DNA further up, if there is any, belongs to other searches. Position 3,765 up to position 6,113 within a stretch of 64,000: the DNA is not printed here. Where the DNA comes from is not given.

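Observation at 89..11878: Candidate capture-digest-import module for extracellular nucleic acids: a split YhcR-like nuclease system wired to a CUT1 ABC importer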

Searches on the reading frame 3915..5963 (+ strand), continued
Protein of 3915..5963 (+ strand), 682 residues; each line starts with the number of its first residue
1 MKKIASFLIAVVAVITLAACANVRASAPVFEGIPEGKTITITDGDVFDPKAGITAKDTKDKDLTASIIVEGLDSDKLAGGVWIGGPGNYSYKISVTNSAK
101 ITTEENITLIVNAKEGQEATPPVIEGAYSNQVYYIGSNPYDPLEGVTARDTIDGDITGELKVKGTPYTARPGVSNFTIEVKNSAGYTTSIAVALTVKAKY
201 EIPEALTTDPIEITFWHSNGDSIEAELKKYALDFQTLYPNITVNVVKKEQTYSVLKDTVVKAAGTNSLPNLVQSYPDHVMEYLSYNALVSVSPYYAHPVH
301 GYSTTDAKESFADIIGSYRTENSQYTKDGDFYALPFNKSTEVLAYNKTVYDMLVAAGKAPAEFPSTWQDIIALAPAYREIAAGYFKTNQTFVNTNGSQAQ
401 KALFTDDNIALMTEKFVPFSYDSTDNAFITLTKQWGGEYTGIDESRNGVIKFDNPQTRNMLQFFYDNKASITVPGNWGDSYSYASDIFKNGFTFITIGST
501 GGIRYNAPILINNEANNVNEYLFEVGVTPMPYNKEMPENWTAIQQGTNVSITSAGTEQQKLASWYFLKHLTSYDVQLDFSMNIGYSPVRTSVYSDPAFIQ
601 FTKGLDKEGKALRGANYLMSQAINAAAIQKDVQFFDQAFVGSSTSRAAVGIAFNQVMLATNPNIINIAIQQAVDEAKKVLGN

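Call 82: search_solved_structures(query=A3, max_evalue=1e-14, show_alignments=5)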
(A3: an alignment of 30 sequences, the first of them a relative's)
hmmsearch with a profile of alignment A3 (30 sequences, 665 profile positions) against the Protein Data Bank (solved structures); distinct sequences matched with E-value up to 1e-14: 12.
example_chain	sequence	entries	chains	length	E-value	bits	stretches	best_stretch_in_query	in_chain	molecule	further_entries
9lff_A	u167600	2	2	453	3e-20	75.4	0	201-369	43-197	SN-glycerol-3-phophate ABC transporter, periplasmic SN-glycerol-3-phosphate-binding protei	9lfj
6x84_A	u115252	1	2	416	1.3e-19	73.3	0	203-369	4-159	sn-glycerol-3-phosphate-binding periplasmic protein UgpB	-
4aq4_A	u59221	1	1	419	1.5e-19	73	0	203-369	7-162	SN-GLYCEROL-3-PHOSPHATE-BINDING PERIPLASMIC PROTEIN UGPB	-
7c0f_A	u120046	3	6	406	1.2e-15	60.2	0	501-609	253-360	Sugar ABC transporter, periplasmic sugar-binding protein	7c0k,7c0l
7c0x_A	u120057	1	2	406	1.2e-15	60.2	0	501-609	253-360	Sugar ABC transporter, periplasmic sugar-binding protein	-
7c0v_A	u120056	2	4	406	1.3e-15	60.1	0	501-609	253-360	Sugar ABC transporter, periplasmic sugar-binding protein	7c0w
7c0y_A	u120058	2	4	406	1.3e-15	60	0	501-609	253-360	Sugar ABC transporter, periplasmic sugar-binding protein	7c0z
7c16_A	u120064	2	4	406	1.3e-15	60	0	501-609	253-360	Sugar ABC transporter, periplasmic sugar-binding protein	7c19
7c0t_A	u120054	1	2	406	2.7e-15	59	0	501-609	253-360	Sugar ABC transporter, periplasmic sugar-binding protein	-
7c0o_A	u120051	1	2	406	7e-15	57.6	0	501-609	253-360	Sugar ABC transporter, periplasmic sugar-binding protein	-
7c0u_A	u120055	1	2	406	7.1e-15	57.6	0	501-609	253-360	Sugar ABC transporter, periplasmic sugar-binding protein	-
7c0r_A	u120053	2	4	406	8.2e-15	57.4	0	501-609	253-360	Sugar ABC transporter, periplasmic sugar-binding protein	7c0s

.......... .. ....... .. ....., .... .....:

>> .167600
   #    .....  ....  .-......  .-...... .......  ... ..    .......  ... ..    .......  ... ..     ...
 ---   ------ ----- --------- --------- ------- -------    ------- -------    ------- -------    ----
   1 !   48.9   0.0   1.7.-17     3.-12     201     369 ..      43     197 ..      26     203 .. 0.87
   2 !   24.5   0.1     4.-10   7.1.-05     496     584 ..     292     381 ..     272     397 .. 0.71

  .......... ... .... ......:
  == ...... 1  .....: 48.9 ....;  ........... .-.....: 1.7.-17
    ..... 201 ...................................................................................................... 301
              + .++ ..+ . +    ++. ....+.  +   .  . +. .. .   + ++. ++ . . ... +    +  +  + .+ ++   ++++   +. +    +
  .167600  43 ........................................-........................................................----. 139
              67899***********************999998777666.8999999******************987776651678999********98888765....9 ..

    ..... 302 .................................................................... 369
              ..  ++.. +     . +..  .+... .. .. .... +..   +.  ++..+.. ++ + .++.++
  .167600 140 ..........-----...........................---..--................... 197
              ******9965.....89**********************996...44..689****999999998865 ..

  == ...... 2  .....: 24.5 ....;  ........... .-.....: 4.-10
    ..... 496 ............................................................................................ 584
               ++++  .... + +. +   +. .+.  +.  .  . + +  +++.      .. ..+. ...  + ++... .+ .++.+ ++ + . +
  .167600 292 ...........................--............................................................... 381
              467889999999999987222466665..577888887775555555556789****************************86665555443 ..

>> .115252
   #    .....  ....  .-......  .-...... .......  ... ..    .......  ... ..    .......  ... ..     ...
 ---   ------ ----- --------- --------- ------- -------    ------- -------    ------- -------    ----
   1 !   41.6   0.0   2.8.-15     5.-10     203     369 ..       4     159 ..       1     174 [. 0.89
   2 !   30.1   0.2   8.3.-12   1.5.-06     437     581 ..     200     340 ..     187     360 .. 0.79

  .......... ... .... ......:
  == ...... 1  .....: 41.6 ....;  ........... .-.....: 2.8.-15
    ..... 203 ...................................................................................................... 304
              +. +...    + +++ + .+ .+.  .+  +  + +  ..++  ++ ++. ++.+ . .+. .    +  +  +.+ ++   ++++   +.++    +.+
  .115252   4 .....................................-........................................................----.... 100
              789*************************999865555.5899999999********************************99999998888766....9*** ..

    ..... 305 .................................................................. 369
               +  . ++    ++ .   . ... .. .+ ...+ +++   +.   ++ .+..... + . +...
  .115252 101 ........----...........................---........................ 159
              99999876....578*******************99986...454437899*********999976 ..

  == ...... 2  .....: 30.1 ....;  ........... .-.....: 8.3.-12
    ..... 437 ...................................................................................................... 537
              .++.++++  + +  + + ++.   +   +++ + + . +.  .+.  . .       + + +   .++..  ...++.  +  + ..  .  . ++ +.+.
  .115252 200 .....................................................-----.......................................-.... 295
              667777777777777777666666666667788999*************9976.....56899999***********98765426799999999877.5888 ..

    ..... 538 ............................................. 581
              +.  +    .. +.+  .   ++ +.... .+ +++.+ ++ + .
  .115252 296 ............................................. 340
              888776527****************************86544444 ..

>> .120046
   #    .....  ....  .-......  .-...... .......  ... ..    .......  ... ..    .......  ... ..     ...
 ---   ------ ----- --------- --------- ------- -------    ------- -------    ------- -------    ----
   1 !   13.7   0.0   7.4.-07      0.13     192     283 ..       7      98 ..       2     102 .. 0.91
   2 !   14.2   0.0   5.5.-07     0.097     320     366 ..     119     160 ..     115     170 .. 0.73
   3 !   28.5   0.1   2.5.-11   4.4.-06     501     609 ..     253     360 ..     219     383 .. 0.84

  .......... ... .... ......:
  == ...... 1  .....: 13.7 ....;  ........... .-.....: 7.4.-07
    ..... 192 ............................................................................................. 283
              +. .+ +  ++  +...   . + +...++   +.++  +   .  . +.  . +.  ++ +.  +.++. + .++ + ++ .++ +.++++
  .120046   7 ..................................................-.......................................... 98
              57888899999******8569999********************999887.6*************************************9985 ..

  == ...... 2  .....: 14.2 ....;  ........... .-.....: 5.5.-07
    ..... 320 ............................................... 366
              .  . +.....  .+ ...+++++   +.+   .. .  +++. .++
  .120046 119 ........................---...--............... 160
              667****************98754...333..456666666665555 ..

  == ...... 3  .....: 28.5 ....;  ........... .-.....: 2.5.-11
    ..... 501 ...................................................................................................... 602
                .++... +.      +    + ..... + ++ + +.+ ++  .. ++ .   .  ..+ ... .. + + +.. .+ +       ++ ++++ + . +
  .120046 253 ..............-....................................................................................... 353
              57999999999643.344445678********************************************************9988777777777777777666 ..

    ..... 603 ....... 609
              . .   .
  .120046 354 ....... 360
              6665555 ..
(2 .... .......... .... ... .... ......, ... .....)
